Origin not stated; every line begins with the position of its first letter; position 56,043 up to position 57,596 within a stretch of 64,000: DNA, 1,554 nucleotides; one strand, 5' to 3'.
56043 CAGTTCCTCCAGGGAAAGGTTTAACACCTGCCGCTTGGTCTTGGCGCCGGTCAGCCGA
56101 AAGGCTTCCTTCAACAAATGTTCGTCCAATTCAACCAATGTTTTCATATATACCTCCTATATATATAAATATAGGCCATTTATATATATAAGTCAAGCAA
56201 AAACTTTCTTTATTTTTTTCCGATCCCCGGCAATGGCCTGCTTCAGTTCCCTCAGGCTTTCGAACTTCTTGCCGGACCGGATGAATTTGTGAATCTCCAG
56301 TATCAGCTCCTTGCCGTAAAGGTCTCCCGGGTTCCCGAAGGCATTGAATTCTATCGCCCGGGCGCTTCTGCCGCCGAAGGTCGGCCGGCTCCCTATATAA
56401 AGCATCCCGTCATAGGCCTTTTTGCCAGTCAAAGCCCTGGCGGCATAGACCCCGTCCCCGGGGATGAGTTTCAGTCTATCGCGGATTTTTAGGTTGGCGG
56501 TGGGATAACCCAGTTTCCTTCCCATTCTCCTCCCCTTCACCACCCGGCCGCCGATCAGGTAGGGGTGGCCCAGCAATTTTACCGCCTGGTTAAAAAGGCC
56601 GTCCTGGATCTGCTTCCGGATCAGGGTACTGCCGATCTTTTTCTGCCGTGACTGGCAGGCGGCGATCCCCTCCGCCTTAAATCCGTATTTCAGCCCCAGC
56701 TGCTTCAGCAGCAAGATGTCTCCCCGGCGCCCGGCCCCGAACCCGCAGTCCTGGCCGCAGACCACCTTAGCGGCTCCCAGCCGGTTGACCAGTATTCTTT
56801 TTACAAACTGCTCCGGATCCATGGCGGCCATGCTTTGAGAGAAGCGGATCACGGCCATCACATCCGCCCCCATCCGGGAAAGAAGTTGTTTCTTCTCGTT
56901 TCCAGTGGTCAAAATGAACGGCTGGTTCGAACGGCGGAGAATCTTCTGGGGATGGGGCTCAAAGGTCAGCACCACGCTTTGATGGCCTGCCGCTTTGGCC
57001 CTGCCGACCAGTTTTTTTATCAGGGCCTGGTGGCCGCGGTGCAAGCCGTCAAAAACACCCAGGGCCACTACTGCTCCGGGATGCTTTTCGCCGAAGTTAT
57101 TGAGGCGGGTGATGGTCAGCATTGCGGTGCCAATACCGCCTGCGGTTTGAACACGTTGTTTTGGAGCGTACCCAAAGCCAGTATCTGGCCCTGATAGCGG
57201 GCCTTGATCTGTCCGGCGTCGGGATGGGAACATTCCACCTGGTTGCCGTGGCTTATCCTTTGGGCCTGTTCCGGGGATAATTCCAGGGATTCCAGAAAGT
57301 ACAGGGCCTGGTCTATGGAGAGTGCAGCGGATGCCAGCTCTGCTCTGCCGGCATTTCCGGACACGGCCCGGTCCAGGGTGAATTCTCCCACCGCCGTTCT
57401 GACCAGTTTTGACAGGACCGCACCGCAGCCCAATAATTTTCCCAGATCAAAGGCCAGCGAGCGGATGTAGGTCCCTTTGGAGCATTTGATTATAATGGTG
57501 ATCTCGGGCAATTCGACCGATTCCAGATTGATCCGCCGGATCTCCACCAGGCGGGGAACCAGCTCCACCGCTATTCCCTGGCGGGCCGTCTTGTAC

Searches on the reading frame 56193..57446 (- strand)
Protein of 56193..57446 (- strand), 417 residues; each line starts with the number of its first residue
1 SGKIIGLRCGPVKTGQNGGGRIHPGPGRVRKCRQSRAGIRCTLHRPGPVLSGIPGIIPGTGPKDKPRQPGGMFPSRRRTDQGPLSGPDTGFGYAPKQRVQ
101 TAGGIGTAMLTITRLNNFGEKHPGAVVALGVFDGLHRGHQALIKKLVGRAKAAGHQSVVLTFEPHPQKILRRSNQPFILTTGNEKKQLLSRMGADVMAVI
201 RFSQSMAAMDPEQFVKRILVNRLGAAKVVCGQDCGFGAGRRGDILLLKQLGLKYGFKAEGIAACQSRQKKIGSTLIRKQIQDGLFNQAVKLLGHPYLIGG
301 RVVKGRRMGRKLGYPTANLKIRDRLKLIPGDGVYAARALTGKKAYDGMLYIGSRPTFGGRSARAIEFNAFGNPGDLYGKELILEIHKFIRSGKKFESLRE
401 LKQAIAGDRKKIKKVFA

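Call 77: search_protein_families(library=pfam, proteins=[window:56193-57446:-], max_evalue=0.00001)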
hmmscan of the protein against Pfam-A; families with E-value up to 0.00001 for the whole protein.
window:56193-57446:- (417 aa): 2 families
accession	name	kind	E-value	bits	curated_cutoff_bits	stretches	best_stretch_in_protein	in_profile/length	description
PF06574.18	FAD_syn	-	4.2e-47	160.3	27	1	121-274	4-157/158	FAD synthetase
PF01687.23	Flavokinase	-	1e-34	119.9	19.6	1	292-416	1-124/124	Riboflavin kinase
